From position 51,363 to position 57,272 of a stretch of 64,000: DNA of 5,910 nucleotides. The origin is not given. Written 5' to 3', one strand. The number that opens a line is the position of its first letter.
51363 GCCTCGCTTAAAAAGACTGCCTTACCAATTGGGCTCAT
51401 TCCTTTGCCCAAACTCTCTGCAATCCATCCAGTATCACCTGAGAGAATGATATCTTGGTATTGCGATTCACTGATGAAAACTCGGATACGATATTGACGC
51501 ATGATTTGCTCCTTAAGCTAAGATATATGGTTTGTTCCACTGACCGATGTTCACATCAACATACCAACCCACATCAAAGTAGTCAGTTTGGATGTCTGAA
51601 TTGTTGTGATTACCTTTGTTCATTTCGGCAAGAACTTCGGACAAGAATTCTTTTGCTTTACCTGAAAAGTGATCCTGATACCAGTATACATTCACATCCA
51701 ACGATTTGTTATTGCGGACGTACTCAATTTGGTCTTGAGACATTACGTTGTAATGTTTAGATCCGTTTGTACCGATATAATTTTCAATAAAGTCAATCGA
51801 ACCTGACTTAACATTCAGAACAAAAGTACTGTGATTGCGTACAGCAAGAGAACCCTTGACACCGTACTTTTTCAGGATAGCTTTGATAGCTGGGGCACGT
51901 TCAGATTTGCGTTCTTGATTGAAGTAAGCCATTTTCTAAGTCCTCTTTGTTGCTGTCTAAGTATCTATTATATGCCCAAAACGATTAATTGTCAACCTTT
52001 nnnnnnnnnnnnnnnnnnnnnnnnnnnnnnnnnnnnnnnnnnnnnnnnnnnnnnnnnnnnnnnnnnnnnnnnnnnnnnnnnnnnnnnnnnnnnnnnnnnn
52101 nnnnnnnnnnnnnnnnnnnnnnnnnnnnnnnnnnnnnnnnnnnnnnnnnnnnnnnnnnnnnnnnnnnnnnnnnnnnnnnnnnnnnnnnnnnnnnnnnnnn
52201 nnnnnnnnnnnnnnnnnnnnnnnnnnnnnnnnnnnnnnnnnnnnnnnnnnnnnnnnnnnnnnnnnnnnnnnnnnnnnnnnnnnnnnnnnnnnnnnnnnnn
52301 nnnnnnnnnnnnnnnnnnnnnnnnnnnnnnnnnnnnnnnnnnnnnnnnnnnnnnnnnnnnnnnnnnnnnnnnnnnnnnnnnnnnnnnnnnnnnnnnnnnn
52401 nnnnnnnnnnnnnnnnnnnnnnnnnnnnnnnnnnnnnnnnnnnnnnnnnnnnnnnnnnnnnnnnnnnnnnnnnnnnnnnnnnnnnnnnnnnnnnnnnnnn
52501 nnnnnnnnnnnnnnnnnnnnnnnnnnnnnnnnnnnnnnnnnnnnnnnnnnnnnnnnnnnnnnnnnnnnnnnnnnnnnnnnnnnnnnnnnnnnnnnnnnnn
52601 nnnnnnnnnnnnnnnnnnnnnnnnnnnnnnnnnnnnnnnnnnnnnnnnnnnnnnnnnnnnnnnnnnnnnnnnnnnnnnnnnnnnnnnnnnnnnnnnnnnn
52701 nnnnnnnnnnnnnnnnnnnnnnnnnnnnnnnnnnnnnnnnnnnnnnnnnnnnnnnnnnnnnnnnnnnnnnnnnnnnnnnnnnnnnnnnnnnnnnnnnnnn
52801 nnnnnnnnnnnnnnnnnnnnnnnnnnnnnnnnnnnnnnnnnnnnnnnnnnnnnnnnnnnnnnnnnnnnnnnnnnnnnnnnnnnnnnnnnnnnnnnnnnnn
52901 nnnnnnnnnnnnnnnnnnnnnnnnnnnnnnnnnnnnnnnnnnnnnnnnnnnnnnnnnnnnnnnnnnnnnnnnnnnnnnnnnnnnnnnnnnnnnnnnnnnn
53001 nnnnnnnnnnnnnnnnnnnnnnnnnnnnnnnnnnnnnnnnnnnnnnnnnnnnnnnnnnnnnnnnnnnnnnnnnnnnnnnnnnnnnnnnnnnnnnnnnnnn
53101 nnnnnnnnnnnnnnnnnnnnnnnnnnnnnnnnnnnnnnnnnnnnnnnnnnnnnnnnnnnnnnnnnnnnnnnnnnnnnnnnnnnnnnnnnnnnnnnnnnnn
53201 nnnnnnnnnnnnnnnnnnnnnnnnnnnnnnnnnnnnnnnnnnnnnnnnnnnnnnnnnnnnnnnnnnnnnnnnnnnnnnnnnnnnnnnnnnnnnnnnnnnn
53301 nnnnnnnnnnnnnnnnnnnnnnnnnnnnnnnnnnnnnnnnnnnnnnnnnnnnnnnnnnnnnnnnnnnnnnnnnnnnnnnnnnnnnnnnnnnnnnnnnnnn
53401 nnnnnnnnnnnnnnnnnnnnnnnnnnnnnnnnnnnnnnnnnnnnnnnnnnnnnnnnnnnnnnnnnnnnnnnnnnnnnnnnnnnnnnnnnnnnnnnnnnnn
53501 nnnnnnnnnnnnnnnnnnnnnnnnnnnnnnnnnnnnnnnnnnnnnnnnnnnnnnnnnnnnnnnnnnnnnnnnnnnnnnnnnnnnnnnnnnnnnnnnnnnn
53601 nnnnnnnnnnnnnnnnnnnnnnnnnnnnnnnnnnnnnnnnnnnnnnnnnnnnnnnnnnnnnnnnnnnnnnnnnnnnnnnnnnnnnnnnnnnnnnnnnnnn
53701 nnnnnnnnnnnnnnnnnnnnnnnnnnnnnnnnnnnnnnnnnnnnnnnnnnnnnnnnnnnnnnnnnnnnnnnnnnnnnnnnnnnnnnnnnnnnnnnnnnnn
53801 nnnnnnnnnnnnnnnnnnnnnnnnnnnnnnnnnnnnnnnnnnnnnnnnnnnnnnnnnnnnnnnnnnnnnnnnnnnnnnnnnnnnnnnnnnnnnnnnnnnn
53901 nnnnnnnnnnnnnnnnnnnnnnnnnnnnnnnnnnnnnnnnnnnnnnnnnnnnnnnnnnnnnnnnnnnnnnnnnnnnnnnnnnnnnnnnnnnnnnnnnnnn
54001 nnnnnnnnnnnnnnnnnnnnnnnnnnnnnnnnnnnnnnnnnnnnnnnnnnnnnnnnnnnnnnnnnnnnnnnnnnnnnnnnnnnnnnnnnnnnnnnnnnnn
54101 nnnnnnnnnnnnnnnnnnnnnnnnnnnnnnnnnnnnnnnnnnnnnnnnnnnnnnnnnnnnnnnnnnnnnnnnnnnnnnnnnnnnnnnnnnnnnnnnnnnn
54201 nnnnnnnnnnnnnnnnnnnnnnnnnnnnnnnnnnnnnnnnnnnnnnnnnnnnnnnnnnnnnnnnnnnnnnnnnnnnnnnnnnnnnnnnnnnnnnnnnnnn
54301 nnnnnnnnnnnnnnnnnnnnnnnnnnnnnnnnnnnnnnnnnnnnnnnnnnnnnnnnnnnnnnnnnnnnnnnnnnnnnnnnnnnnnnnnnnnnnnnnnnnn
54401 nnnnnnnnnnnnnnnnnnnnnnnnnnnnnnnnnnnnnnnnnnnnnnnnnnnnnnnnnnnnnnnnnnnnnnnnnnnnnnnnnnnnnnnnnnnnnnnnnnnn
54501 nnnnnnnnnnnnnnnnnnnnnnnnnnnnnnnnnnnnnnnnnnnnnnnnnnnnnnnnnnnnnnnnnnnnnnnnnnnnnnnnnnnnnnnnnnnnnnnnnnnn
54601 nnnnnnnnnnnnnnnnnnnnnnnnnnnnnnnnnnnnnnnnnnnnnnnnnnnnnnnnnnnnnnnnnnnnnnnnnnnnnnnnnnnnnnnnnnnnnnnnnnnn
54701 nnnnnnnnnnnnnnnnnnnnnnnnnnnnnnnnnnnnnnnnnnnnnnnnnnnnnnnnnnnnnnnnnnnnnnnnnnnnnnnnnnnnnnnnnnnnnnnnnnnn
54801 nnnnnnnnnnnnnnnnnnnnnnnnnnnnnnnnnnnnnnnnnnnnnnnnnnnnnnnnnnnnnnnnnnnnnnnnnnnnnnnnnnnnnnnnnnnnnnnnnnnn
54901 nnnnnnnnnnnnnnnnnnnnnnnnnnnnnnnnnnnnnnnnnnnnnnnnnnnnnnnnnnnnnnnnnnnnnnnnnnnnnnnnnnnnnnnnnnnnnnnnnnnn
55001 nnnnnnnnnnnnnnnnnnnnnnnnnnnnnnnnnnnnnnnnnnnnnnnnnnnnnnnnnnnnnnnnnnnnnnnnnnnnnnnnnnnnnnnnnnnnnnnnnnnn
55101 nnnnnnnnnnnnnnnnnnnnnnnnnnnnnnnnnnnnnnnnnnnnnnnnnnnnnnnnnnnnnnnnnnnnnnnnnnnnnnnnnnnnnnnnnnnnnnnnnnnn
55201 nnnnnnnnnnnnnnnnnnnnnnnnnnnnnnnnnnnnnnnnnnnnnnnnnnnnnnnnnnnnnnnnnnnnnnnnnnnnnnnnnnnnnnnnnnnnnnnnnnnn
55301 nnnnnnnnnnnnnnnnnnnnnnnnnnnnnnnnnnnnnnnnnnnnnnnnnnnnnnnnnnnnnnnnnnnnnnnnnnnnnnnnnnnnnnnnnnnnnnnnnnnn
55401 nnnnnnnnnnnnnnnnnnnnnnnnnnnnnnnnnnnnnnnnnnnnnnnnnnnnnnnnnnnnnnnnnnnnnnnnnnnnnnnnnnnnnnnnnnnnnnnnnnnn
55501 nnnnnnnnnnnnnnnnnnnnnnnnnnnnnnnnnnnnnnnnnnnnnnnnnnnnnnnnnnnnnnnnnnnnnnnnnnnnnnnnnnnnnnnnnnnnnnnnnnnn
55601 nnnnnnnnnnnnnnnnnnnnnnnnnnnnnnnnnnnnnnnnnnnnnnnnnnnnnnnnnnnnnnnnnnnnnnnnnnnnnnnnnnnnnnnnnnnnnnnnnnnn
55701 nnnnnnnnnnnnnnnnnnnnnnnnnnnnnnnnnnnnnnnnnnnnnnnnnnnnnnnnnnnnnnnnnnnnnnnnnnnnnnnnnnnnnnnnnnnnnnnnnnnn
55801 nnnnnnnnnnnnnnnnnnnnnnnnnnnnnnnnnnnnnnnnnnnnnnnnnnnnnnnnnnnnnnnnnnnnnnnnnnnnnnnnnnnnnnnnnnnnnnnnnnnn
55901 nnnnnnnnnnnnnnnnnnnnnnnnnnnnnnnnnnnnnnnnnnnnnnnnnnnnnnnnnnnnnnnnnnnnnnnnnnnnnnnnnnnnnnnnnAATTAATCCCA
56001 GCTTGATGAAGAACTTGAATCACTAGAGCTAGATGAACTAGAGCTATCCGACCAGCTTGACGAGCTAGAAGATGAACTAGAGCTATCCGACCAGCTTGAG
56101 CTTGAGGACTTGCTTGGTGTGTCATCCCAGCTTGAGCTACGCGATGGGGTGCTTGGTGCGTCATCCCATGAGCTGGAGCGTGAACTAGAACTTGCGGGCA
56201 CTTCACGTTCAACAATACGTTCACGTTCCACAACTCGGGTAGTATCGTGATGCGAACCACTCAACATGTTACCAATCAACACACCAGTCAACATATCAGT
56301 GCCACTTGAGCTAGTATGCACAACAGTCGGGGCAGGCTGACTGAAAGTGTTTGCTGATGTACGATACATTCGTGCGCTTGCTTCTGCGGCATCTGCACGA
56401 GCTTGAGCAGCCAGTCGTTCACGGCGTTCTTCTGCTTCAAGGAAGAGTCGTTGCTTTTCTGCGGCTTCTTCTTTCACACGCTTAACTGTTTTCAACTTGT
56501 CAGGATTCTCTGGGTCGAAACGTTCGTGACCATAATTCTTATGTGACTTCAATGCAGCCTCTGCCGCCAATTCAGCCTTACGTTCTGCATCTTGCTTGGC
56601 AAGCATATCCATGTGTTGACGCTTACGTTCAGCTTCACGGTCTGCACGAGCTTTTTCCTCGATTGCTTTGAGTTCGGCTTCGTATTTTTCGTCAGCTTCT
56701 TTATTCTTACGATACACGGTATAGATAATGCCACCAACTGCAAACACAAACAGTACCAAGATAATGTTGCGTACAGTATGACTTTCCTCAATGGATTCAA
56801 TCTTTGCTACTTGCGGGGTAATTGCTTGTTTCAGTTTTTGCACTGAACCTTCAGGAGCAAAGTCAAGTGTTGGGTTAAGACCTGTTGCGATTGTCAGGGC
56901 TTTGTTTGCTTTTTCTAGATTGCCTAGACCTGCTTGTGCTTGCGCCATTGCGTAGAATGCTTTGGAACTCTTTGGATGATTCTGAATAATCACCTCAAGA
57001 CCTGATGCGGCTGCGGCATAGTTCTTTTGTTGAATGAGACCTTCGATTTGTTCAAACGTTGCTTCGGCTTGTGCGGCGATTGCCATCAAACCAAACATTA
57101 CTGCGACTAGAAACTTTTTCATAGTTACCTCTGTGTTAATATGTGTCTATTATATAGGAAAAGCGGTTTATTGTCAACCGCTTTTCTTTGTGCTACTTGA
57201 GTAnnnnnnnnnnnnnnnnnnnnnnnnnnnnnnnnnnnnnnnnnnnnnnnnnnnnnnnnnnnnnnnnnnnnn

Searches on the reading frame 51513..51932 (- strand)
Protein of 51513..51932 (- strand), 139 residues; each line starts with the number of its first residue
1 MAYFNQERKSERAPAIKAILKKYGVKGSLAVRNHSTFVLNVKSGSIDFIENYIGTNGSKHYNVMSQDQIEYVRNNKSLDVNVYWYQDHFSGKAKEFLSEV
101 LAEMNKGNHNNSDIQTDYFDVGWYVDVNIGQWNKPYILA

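Call 51: search_protein_families(library=phrogs, proteins=[window:51513-51932:-], max_evalue=0.001)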
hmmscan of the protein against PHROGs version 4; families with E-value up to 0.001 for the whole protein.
window:51513-51932:- (139 aa): 1 family
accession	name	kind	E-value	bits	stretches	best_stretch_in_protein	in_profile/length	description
phrog_10415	-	unknown function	2e-38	132.8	1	1-136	1-124/129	-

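Call 52: search_protein_families(library=pfam, proteins=[window:51513-51932:-], max_evalue=0.01)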
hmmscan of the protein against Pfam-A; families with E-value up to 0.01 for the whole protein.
window:51513-51932:- (139 aa): 0 families

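Call 60: search_dna_similar(query=window:51513-51932:-, collection=phages, mode=protein, max_rows=25, max_evalue=0.001)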
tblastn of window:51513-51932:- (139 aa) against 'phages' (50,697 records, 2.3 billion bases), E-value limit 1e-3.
Records with a match: 64; places in all: 64; records where one place covers at least 80% of the query: 62.
Best place of each record, by identity: <60% 64.
By first word of the organism name: Klebsiella 29; Sinorhizobium 7; Methylophilales 4; Agrobacterium 2; Alishewanella 2; Proteus 2; Aeromonas 2; Raoultella 2; Yersinia 2; Variovorax 1; and 11 more.
By host as written in the record: Klebsiella pneumoniae 12; Sinorhizobium meliloti 7; Klebsiella pneumoniae K23 7; - 5; Methylophilales_sp._H5P1 4; Agrobacterium tumefaciens C58 2; Alishewanella sp. SMS8 2; Klebsiella pneumoniae M-9 2; and 19 more.
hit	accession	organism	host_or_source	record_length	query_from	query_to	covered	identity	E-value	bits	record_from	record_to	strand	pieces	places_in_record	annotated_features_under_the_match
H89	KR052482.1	Sinorhizobium phage phiN3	Sinorhizobium meliloti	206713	1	139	100%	54.7%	5e-39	144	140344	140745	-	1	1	molecular chaperone DnaJ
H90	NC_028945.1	Sinorhizobium phage phiN3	Sinorhizobium meliloti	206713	1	139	100%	54.7%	5e-39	144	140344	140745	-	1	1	molecular chaperone DnaJ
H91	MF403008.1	Agrobacterium phage Atu_ph07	Agrobacterium tumefaciens C58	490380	1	136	98%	55.1%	2e-39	145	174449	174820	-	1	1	hypothetical protein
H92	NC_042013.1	Agrobacterium phage Atu_ph07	Agrobacterium tumefaciens C58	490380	1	136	98%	55.1%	2e-39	145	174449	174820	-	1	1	hypothetical protein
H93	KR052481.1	Sinorhizobium phage phiM19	Sinorhizobium meliloti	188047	1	139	100%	51.8%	3e-38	142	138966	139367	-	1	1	molecular chaperone DnaJ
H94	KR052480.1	Sinorhizobium phage phiM7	Sinorhizobium meliloti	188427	1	139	100%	51.8%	3e-38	142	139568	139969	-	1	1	molecular chaperone DnaJ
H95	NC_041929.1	Sinorhizobium phage phiM7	Sinorhizobium meliloti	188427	1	139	100%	51.8%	3e-38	142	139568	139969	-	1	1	molecular chaperone DnaJ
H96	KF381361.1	Sinorhizobium phage phiM12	Sinorhizobium meliloti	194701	1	139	100%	51.8%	3e-38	142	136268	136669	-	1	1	hypothetical protein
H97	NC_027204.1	Sinorhizobium phage phiM12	Sinorhizobium meliloti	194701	1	139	100%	51.8%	3e-38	142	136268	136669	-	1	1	hypothetical protein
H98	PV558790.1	Variovorax phage V45v66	Variovorax sp. SCN45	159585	1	138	99%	51.4%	2e-28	114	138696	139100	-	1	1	record has no annotation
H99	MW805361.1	Paraglaciecola Antarctic GD virus 1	Paraglaciecola sp. strain IceBac 372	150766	1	139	100%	44.7%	7e-28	112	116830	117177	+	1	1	hypothetical protein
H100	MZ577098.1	Methylophilales phage Melnitz-3 EXVC039M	Methylophilales_sp._H5P1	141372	1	136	98%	42.0%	4e-26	107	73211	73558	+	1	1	hypothetical protein (x2)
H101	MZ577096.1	Methylophilales phage Melnitz-2 EXVC040M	Methylophilales_sp._H5P1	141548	1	136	98%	42.0%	4e-26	107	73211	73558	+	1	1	hypothetical protein (x2)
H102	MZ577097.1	Methylophilales phage Melnitz EXVC044M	Methylophilales_sp._H5P1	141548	1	136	98%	42.0%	4e-26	107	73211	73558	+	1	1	hypothetical protein (x2)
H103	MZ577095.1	Methylophilales phage Melnitz-1 EXVC043M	Methylophilales_sp._H5P1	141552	1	136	98%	42.0%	4e-26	107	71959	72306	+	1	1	hypothetical protein (x2)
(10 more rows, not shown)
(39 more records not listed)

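Call 61: get_annotated_region(hit=H100, flank=3000)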
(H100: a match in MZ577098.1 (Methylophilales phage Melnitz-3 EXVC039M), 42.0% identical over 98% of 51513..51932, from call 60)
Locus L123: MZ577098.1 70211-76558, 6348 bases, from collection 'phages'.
description: Methylophilales phage Melnitz-3 EXVC039M, complete genome.
organism: Methylophilales phage Melnitz-3 EXVC039M (NCBI taxid 2832341)
taxonomy: Viruses; Duplodnaviria; Heunggongvirae; Uroviricota; Caudoviricetes; Kyanoviridae
host: Methylophilales_sp._H5P1; source: -; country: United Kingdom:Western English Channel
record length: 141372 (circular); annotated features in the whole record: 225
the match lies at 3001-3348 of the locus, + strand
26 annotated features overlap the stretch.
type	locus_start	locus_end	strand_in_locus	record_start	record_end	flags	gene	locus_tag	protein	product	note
CDS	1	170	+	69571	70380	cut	-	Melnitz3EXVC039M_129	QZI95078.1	protein of unknown function DUF465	-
CDS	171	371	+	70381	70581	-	-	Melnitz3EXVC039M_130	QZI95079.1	hypothetical protein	-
CDS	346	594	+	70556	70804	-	-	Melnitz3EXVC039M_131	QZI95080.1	hypothetical protein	-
CDS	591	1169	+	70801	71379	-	-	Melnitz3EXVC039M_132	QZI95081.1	PKHD-type hydroxylase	PKHD-type hydroxylase YbiX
CDS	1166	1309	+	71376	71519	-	-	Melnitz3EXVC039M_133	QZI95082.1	hypothetical protein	-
CDS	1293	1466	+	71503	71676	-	-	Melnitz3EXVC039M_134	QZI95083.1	hypothetical protein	-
CDS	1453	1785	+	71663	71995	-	-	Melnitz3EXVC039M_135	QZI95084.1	hypothetical protein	-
CDS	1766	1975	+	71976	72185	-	-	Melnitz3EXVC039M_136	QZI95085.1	hypothetical protein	-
CDS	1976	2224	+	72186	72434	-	-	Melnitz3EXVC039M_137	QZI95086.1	hypothetical protein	-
CDS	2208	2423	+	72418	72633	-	-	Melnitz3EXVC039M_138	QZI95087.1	hypothetical protein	-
CDS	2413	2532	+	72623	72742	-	-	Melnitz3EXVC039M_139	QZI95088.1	hypothetical protein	-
CDS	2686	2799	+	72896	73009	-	-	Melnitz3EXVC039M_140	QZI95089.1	hypothetical protein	-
CDS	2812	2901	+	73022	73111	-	-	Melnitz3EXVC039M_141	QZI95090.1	hypothetical protein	-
CDS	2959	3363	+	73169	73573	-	-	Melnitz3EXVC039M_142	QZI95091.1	hypothetical protein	-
CDS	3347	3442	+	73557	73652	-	-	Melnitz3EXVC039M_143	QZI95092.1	hypothetical protein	-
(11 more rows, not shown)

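Call 62: get_annotated_region(hit=H91, flank=3000)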
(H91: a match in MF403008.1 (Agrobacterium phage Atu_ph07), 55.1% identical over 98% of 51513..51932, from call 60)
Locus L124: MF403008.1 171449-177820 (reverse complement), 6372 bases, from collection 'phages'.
description: Agrobacterium phage Atu_ph07, complete genome.
organism: Agrobacterium phage Atu_ph07 (NCBI taxid 2024264)
taxonomy: Viruses; Duplodnaviria; Heunggongvirae; Uroviricota; Caudoviricetes; Polybotosvirus; Polybotosvirus Atuph07
host: Agrobacterium tumefaciens C58; source: -; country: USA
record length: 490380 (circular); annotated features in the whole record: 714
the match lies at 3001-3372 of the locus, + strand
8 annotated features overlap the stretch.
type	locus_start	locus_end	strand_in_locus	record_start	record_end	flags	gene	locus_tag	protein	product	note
CDS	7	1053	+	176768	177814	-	-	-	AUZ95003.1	thioredoxin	-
CDS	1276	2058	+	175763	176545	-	-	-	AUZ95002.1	adenine-specific methyltransferase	-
CDS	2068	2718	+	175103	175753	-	-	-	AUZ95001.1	hypothetical protein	-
CDS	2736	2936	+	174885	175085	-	-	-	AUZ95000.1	hypothetical protein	-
CDS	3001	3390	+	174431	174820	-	-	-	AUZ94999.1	hypothetical protein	-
CDS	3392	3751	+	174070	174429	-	-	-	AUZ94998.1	hypothetical protein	-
CDS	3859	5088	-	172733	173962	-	-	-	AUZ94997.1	major capsid protein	Phage major capsid protein of Caudovirales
CDS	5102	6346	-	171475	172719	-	-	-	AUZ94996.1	DNA double-strand break repair Rad50 ATPase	-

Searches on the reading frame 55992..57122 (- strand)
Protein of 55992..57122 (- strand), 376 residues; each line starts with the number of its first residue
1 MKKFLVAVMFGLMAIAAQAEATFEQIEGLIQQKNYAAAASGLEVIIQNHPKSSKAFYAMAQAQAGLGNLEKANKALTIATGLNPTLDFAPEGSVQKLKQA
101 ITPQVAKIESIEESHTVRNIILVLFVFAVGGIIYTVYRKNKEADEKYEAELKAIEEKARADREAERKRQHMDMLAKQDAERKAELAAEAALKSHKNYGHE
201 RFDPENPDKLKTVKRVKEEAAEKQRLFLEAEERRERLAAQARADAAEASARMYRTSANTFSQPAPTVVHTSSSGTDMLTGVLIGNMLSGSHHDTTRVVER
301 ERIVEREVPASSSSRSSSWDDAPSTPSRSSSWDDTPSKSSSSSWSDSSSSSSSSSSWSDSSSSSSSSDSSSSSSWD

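Call 10: search_protein_families(library=phrogs, proteins=[window:55992-57122:-], max_evalue=0.00001)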
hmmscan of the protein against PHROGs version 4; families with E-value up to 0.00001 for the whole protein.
window:55992-57122:- (376 aa): 2 families
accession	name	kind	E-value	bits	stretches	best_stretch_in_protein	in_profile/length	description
phrog_10669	-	unknown function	7.6e-07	30.2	1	215-375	33-198/200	-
phrog_13808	-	unknown function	2.1e-06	28.8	1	157-372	27-203/206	-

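Call 17: search_protein_families(library=pfam, proteins=[window:55992-57122:-], max_evalue=0.001)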
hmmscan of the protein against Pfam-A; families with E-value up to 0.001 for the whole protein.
window:55992-57122:- (376 aa): 2 families
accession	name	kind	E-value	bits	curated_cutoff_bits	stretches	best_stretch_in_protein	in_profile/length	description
PF14559.12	TPR_19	-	0.00012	22.7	25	1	29-77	1-49/68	Tetratricopeptide repeat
PF13174.12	TPR_6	-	0.00029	21.7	26.3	0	30-52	11-33/33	Tetratricopeptide repeat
